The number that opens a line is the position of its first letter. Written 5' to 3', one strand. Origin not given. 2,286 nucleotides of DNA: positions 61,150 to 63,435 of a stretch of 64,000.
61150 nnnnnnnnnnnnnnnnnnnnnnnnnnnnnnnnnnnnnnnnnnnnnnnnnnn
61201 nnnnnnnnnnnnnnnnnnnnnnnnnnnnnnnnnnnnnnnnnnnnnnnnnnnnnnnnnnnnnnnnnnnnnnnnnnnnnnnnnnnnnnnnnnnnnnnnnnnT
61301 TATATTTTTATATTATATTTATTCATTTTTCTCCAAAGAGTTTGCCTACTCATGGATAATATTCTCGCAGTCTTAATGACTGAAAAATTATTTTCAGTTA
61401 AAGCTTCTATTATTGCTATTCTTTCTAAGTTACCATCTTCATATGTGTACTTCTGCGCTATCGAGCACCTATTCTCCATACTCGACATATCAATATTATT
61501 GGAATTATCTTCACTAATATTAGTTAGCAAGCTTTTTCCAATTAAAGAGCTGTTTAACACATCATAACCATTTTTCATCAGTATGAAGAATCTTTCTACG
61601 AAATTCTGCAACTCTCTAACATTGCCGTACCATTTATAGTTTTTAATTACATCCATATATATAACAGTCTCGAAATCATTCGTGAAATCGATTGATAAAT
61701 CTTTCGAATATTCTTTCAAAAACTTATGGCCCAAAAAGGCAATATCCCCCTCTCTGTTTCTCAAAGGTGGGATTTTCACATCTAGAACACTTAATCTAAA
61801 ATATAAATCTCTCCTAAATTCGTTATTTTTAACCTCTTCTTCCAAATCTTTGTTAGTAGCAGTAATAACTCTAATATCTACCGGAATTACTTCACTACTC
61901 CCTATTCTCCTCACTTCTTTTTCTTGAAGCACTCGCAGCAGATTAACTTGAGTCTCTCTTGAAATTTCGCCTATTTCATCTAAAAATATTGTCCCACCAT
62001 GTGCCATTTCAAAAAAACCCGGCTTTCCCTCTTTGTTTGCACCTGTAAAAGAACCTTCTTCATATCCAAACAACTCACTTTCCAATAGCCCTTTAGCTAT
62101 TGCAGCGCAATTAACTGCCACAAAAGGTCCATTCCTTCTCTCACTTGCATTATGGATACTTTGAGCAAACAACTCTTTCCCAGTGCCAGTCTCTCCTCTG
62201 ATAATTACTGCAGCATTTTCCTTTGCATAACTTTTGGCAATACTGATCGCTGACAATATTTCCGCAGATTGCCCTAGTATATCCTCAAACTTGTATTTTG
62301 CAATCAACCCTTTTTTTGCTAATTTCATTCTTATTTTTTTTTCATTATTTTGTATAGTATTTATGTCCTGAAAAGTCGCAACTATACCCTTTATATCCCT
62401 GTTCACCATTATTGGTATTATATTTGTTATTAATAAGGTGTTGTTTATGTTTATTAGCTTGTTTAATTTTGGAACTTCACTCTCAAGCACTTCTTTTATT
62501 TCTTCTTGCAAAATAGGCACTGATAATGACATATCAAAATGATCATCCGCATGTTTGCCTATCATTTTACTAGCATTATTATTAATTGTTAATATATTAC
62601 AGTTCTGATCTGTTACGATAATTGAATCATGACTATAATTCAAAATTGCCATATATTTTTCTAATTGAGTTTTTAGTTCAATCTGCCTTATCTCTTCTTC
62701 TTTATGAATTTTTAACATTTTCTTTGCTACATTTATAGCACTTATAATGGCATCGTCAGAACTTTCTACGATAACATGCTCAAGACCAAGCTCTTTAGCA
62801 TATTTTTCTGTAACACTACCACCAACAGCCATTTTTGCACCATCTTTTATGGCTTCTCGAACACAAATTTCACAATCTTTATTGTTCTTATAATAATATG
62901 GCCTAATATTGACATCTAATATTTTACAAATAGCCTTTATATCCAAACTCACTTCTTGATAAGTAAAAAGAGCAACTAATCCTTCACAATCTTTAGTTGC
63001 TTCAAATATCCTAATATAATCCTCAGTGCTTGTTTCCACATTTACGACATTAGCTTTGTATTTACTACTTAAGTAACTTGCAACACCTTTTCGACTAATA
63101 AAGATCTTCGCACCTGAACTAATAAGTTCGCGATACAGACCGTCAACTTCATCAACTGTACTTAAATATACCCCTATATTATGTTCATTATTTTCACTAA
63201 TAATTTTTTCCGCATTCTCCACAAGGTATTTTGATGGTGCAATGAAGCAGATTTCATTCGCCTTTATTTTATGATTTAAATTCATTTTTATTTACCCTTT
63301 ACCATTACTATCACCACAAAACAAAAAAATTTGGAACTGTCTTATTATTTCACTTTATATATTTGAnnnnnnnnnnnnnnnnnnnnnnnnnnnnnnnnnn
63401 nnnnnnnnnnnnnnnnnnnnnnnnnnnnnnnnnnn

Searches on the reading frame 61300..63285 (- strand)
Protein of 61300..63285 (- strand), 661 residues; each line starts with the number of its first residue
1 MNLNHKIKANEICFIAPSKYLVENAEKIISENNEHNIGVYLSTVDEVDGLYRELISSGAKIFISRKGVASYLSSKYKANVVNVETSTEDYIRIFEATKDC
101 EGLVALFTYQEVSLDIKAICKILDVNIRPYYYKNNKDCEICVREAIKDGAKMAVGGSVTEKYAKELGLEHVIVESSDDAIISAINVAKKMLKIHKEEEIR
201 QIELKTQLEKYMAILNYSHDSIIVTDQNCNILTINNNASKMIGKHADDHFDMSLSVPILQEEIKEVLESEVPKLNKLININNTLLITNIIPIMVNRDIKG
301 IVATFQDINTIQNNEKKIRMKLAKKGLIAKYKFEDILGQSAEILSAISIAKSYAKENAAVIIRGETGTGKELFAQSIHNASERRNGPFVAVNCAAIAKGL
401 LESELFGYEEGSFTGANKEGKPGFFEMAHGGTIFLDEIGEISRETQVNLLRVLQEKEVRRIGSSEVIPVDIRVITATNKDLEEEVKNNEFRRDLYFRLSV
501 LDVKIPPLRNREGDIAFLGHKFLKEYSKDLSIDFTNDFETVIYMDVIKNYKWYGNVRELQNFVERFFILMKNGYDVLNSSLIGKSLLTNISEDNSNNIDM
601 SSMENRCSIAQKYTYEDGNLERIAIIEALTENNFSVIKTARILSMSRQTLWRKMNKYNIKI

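Call 3: search_protein_families(library=pfam, proteins=[window:61300-63285:-], max_evalue=0.01)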
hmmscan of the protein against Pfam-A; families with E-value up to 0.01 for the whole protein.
window:61300-63285:- (661 aa): 12 families
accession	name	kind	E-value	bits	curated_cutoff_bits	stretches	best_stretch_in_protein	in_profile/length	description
PF00158.32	Sigma54_activat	-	7e-69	231.3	20.2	1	336-503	1-167/168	Sigma-54 interaction domain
PF06506.16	PrpR_N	-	5.9e-35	120.8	29.1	1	33-197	3-167/167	Propionate catabolism activator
PF14532.12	Sigma54_activ_2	-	7.7e-20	72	25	1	338-508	2-138/138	Sigma-54 interaction domain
PF25601.1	AAA_lid_14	-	4.3e-13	49.3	27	1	509-573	1-63/87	AAA+ ATPase lid domain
PF02954.25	HTH_8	-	3.6e-11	43.1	22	1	620-657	5-42/42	Bacterial regulatory protein, Fis family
PF07728.20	AAA_5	-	2.6e-08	34.4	22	1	360-481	2-125/139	AAA domain (dynein-related subfamily)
PF01078.27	Mg_chelatase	-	7.7e-07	29.2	20.3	1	412-478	89-157/207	Magnesium chelatase, subunit ChlI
PF13426.13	PAS_9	-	3.5e-05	24.4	27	1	220-309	2-102/103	PAS domain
PF07724.20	AAA_2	-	0.00025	21.6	27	1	358-489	4-135/166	AAA domain (Cdc48 subfamily)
PF00004.35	AAA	-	0.00026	21.9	21.2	1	361-491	2-124/131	ATPase family associated with various cellular activities (AAA)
PF00989.32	PAS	-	0.00049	20.5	22.6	1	210-308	2-113/113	PAS fold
PF13596.12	PAS_10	-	0.00074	20.6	22.1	1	242-308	39-105/106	PAS domain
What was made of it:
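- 61300..63285 (-): Sigma-54-dependent activator (PrpR_N-PAS-AAA+-HTH_8), likely regulator of the operon. Pfam (call 3).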

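Call 4: search_protein_families(library=ncbifam, proteins=[window:61300-63285:-], max_evalue=0.01)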
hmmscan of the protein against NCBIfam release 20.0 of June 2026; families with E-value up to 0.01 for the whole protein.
window:61300-63285:- (661 aa): 36 families (the best 25 are shown)
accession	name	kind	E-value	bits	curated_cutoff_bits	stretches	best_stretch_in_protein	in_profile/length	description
NF041552.1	TF_PrdR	equivalog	2.3e-111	372.9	795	1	188-658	110-577/577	sigma-54 dependent transcriptional regulator PrdR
TIGR02329.1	propionate_PrpR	equivalog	1.2e-110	370.7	499.2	1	56-656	52-526/526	propionate catabolism operon regulatory protein PrpR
NF011953.0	PRK15424.1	equivalog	9.6e-103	344.6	703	2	312-656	196-533/538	propionate catabolism operon regulatory protein PrpR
TIGR01817.1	nifA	equivalog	2.4e-96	323.6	528.85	1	287-661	149-531/534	nif-specific transcriptional activator NifA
NF008469.0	PRK11361.1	equivalog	8.1e-87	291.8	714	1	311-660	122-457/461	acetoacetate metabolism transcriptional regulator AtoC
NF003451.0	PRK05022.1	equivalog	1.1e-86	291.6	476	1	302-660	159-511/512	nitric oxide reductase transcriptional regulator NorR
TIGR02915.1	PEP_resp_reg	equivalog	2.8e-86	290.1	502.6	1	302-660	113-445/445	PEP-CTERM-box response regulator transcription factor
NF038308.1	RNA_repair_RtcR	equivalog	7.6e-82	275.8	650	1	318-660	163-519/530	RNA repair transcriptional activator RtcR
TIGR01818.1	ntrC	equivalog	2.2e-80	270.7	558.6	1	331-655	131-461/463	nitrogen regulation protein NR(I)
NF008485.2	PRK11388.1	equivalog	1.8e-76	257.9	551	1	193-660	196-638/643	dihydroxyacetone kinase operon transcriptional regulator DhaR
NF050807.1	TransRegFlbDCaul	equivalog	4.4e-75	253.3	750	1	339-658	123-439/454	sigma-54-dependent transcriptional regulator FlbD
NF041946.1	LuxO_transreg_Vib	equivalog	1.9e-74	251.1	800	1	311-658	112-461/463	quorum-sensing sigma-54 dependent transcriptional regulator LuxO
NF041906.1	V4R_TF_MobR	exception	4.2e-74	250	999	1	327-657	225-544/544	phenol degradation transcriptional regulator MobR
TIGR02974.1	phageshock_pspF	equivalog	4.7e-74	249.6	443.55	1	336-657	1-336/336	phage shock protein operon transcriptional activator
NF049963.1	RespRegFlgRCampy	domain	8.1e-72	242.4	750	1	298-582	92-378/429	fla regulon two-component system response regulator FlgR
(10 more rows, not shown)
